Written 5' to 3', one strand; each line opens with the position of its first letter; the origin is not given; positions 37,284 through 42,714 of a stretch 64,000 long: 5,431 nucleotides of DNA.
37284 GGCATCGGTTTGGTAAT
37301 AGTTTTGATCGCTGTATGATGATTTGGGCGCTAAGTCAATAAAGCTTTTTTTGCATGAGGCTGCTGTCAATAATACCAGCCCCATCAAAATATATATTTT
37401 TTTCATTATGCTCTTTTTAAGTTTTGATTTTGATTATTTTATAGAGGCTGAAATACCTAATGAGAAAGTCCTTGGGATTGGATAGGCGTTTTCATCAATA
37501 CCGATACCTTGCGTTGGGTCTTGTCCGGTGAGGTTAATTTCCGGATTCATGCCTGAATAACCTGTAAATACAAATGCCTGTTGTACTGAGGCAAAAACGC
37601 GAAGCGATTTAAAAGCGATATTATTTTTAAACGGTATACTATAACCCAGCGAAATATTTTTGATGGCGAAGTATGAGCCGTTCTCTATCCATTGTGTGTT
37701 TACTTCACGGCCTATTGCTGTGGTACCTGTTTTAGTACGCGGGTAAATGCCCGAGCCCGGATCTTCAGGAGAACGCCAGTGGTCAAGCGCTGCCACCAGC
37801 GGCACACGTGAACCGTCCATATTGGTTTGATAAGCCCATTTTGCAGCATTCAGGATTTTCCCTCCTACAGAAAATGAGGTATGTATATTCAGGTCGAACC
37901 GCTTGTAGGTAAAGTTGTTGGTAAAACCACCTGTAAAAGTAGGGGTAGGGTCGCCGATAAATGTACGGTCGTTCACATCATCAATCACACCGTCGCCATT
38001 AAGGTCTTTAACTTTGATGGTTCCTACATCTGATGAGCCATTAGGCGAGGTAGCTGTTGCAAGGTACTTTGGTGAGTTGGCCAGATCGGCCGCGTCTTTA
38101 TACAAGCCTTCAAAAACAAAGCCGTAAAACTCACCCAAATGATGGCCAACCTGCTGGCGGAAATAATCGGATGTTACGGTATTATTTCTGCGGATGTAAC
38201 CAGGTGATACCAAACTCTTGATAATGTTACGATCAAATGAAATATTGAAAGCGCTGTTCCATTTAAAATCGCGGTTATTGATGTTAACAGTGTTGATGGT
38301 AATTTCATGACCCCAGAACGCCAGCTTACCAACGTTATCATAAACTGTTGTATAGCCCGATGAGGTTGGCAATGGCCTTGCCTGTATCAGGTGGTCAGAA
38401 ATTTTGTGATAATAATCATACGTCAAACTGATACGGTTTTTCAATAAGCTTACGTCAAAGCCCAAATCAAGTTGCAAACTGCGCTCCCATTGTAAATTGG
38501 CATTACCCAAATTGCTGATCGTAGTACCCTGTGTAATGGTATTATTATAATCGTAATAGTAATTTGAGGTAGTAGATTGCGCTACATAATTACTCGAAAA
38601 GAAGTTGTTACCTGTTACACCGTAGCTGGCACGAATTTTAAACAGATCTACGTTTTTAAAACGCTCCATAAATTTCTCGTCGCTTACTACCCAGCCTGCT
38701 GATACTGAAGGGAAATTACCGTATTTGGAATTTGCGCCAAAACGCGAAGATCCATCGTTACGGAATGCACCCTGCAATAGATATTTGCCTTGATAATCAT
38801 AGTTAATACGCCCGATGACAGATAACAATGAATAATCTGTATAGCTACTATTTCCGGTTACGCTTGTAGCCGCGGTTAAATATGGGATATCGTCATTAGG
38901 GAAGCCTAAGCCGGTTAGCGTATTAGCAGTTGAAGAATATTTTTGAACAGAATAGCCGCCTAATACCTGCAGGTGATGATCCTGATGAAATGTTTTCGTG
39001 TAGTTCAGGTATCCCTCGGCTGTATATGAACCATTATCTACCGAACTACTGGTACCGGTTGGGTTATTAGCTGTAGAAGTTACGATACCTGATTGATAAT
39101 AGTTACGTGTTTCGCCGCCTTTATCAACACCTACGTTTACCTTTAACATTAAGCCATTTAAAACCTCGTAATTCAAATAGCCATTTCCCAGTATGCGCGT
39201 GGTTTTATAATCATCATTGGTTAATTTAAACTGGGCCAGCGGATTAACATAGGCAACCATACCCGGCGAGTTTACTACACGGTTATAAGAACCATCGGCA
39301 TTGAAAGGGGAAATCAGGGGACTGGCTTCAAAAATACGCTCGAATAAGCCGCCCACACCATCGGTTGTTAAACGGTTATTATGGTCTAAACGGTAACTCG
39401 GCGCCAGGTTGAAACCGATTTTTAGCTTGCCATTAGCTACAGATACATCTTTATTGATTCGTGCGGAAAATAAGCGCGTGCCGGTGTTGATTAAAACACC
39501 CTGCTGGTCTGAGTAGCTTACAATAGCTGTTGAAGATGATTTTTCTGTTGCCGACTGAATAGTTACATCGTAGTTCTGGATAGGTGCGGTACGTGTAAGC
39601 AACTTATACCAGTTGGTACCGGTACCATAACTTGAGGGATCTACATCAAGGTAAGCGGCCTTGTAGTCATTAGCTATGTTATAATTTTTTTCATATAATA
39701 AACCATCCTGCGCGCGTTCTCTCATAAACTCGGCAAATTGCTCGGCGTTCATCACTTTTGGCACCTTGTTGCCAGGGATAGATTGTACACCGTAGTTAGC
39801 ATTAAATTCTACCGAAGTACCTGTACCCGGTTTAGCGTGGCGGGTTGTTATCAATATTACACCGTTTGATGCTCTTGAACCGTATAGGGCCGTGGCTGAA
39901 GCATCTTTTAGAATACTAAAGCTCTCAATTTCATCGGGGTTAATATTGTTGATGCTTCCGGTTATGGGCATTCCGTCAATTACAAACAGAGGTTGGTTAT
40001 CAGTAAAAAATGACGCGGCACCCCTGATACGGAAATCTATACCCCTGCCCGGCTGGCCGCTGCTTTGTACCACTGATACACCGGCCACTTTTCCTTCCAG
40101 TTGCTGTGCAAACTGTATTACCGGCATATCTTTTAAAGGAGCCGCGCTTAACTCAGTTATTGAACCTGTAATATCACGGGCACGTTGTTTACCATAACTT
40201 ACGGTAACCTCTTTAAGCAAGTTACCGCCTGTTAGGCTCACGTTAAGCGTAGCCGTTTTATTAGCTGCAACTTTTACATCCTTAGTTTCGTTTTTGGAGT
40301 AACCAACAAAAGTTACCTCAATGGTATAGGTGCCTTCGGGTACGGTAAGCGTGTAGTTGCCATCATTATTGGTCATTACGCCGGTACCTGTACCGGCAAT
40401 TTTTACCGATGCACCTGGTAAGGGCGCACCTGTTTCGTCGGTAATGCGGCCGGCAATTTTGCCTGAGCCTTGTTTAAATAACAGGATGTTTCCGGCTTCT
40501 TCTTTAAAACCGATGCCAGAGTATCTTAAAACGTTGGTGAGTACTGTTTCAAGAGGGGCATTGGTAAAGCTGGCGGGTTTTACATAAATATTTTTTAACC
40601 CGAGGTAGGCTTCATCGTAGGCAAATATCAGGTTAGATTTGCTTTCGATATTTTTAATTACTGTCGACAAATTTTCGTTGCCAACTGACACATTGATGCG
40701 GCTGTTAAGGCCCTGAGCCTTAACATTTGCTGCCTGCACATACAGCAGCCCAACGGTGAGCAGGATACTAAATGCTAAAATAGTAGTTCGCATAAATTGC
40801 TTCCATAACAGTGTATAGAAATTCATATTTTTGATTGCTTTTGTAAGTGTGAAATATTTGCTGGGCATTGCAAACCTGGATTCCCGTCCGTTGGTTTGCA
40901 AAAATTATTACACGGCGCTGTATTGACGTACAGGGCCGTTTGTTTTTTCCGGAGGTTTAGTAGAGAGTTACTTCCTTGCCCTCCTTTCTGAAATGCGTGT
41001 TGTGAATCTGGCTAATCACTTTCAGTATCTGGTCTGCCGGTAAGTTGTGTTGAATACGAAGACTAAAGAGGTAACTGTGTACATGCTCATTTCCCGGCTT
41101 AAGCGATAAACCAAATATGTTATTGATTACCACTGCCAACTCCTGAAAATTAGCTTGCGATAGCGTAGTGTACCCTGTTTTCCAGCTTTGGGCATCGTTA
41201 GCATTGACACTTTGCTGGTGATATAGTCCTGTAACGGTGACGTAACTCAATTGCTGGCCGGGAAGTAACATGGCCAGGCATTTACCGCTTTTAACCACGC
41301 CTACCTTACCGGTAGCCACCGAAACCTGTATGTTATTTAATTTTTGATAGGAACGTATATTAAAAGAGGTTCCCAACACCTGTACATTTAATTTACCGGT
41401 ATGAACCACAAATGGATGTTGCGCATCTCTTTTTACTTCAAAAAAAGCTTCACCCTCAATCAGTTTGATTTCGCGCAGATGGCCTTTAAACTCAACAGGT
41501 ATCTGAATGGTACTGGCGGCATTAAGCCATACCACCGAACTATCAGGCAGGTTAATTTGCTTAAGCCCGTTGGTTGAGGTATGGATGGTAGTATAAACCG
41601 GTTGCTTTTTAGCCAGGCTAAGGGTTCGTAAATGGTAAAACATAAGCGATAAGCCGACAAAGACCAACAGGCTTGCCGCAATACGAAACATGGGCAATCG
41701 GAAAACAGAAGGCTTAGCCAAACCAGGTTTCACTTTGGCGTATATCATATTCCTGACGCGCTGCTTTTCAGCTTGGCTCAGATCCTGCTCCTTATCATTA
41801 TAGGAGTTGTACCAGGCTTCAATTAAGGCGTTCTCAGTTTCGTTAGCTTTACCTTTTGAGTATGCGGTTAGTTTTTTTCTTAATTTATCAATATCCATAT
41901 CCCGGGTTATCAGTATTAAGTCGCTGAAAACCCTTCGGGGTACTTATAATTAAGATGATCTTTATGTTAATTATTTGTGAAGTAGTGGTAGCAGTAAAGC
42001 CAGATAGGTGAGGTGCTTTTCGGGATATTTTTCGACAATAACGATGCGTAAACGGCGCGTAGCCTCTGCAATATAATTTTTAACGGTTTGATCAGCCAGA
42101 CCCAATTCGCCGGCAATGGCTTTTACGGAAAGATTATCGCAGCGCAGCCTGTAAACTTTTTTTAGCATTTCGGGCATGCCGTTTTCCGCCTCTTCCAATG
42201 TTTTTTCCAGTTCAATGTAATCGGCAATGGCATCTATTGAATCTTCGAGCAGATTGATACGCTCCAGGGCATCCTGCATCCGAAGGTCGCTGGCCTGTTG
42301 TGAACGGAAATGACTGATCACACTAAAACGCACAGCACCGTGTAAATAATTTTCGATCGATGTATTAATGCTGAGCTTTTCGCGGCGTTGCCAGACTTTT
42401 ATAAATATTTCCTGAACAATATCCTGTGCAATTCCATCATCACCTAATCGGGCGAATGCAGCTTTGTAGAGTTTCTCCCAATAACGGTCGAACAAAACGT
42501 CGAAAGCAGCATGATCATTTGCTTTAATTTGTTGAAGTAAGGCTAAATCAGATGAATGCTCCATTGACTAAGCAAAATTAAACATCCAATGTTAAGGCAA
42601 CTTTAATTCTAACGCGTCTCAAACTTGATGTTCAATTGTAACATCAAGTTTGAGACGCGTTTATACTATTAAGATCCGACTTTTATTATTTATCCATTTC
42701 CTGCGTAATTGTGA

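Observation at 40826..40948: Same antisense promoter-terminator architecture at the second fecR-susC junction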

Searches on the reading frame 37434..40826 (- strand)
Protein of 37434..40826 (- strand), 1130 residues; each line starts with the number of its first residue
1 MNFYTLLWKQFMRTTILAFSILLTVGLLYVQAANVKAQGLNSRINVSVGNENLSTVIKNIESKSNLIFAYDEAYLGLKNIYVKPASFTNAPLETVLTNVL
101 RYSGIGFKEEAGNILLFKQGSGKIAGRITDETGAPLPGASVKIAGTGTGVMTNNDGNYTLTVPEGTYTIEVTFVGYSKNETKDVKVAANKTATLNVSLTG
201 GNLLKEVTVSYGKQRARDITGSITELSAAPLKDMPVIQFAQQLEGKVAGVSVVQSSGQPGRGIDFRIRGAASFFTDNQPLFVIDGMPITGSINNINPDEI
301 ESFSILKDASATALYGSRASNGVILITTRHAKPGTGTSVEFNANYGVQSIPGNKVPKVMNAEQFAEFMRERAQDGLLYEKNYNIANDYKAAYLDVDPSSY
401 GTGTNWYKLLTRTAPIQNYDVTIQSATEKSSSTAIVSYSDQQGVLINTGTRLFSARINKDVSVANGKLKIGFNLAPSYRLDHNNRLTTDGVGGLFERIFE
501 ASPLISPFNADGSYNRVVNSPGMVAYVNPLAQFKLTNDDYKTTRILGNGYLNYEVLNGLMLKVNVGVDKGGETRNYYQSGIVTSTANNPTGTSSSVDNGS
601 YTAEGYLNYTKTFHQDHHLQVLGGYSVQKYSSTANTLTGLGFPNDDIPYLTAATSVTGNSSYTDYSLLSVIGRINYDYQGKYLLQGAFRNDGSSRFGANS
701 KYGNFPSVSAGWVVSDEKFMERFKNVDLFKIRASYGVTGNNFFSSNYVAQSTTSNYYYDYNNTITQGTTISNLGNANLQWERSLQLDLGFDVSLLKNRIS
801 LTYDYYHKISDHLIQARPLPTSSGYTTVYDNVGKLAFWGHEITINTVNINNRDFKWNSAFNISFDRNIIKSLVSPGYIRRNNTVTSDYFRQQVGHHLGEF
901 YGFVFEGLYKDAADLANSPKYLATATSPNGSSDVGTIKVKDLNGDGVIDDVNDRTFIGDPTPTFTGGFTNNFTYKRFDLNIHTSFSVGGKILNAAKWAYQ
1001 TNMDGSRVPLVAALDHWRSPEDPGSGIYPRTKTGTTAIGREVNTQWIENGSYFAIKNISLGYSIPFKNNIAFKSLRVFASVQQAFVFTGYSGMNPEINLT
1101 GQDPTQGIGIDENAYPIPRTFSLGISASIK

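Call 7: search_protein_families(library=pfam, proteins=[window:37434-40826:-])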
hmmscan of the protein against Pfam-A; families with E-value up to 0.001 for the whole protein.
window:37434-40826:- (1130 aa): 4 families
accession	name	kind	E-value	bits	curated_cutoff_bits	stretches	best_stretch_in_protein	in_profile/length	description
PF13620.12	CarboxypepD_reg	-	7.9e-20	71.4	32.3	1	124-199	2-82/82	Carboxypeptidase regulatory-like domain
PF13715.12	CarbopepD_reg_2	-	3.4e-19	69.1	32.2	1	124-209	1-88/88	CarboxypepD_reg-like domain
PF07715.20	Plug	-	4.1e-19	69.5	23.9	1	216-323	2-107/107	TonB-dependent Receptor Plug Domain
PF00593.30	TonB_dep_Rec_b-barrel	-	5e-09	37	27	1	526-976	43-378/436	TonB dependent receptor-like, beta-barrel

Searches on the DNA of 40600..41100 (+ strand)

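Call 61: build_rna_model(alignment_id=A2, structure=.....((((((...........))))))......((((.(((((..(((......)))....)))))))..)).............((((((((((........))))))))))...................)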
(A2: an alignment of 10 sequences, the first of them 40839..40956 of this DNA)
Model R1 built from alignment A2 (10 sequences, 133 columns); structure: as given.
model positions 105; base pairs 28; branch points 2; effective number of sequences 1.88; information 0.59 bits per position. Calibrated on 0.2 Mb of random sequence (short: E-values are rough).
structure used (alignment columns):
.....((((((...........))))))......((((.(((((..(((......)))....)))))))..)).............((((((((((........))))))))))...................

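Call 62: search_rna_families(source=window, start=40600, end=41100, threshold=evalue, max_evalue=10)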
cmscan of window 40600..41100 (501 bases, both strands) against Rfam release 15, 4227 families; matches with E-value up to 10: 2.
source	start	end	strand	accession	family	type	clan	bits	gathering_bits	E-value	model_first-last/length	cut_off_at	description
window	40812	40888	+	RF02255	adapt33_1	Gene; lncRNA;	-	19.9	60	8.6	1-76/76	no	Adaptive response 33 conserved region 1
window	40619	40683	+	RF01186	SNORD127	Gene; snRNA; snoRNA; CD-box;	-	17.6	45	5.6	1-86/86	no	Small nucleolar RNA SNORD127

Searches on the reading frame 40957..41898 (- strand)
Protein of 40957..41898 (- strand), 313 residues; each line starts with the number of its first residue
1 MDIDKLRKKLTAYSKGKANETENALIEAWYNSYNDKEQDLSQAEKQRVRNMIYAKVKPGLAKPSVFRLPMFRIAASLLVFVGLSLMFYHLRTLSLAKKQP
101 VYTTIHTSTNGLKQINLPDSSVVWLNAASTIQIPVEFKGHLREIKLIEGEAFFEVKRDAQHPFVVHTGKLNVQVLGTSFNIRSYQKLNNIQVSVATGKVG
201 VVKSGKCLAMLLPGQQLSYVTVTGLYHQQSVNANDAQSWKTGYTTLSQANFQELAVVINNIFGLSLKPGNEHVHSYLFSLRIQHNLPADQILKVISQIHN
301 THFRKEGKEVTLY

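Call 7: search_protein_families(library=pfam, proteins=[window:40957-41898:-])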
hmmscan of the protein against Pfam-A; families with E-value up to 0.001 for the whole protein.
window:40957-41898:- (313 aa): 2 families
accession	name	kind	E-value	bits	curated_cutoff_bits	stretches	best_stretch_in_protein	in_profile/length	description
PF04773.18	FecR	-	9.8e-21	74.5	24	1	104-199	2-96/97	FecR protein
PF16344.10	FecR_C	-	9.8e-08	32.4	24.4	1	247-311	5-69/70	FecR, C-terminal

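Call 30: find_related_loci(query=window:40957-41898:-, collection=genome_contigs, flank=3000)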
Query window:40957-41898:- (313 aa) in genome_contigs; peptide patterns used: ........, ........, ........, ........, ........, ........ (x = any residue, [..] = any of these).
250 stretches matched a pattern; 146 encode a relative of the query (tblastn E <= 1e-3); the best 80 are kept; 80 distinct loci.
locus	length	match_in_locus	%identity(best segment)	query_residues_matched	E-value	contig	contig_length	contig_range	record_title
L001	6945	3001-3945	83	1-313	2e-169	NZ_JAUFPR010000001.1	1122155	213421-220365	Mucilaginibacter aquaedulcis strain CECT 8102 soapdenovo_K_105_1, whole genome shotgun sequence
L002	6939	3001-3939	85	1-313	0e+0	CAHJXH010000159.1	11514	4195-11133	Sphingobacteriaceae bacterium isolate Lichen_MAGs_lobaria9 genome assembly, contig: NODE_6493_length_11514_cov_2.110518,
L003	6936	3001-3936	71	1-313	5e-151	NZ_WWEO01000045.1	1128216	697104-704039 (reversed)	Mucilaginibacter agri strain R11 135, whole genome shotgun sequence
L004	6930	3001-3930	58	1-313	1e-119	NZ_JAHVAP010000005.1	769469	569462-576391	Mucilaginibacter phenanthrenivorans strain BJC16-A38 contig00005, whole genome shotgun sequence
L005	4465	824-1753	58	1-313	4e-116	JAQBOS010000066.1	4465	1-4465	MAG: Mucilaginibacter sp. isolate RYN_326 scaffold_13275, whole genome shotgun sequence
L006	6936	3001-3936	54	1-313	7e-113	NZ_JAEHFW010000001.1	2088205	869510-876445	Mucilaginibacter segetis strain SD-g NODE_1_length_2088205_cov_61.996304, whole genome shotgun sequence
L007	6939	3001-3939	51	1-313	6e-100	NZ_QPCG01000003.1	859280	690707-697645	Mucilaginibacter endophyticus strain RS1 Scaffold3, whole genome shotgun sequence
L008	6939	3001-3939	51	1-313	5e-99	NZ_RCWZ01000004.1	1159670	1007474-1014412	Mucilaginibacter kameinonensis strain SCK scaffold4, whole genome shotgun sequence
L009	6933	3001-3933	41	1-313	2e-79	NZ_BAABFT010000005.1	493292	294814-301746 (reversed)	Mucilaginibacter gynuensis strain JCM 17705 sequence05, whole genome shotgun sequence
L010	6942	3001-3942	32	5-313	3e-46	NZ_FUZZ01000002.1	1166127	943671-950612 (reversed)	Chitinophaga ginsengisegetis strain DSM 18108, whole genome shotgun sequence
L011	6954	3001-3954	30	1-303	7e-44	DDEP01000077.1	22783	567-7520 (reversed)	MAG TPA_asm: Pedobacter sp. UBA1951 UBA1951_contig_114141, whole genome shotgun sequence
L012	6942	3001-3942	47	1-313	4e-79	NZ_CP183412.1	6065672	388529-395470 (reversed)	Mucilaginibacter sp. NFX135 chromosome, complete genome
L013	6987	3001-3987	31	3-313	2e-41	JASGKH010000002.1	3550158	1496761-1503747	MAG: Breznakibacter sp. isolate 5N570 JMF-2111-06-0005.ont.bin.570_1, whole genome shotgun sequence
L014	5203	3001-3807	32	53-308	1e-34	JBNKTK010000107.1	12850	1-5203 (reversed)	MAG: Mangrovibacterium sp. isolate A2.bin.25.strict NODE_108_length_12850_cov_4.851797, whole genome shotgun sequence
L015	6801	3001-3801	33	53-312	5e-34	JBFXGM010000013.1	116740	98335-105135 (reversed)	MAG: Mangrovibacterium sp. isolate CA_2019_TPIn_163 NODE_582_length_116740_cov_7.258599_TPIn, whole genome shotgun seque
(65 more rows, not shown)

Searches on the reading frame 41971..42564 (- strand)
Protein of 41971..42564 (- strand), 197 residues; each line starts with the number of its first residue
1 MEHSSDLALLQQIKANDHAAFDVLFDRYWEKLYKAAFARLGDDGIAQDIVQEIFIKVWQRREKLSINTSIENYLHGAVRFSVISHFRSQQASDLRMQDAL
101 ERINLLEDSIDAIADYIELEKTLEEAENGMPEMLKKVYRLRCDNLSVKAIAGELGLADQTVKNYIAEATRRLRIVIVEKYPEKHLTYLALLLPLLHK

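Call 7: search_protein_families(library=pfam, proteins=[window:41971-42564:-])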
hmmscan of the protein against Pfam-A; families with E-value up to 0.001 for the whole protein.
window:41971-42564:- (197 aa): 4 families
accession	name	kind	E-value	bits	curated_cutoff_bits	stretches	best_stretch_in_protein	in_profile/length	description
PF04542.20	Sigma70_r2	-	1.6e-11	44.3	24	1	24-90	1-69/71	Sigma-70 region 2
PF07638.17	Sigma70_ECF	-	2.3e-07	31.3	21.1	1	9-164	7-171/185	ECF sigma factor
PF08281.18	Sigma70_r4_2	-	2.9e-06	27.3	25.7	1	125-172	6-54/54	Sigma-70, region 4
PF00196.25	GerE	-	0.00025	21.1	23.5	1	142-173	15-46/57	Bacterial regulatory proteins, luxR family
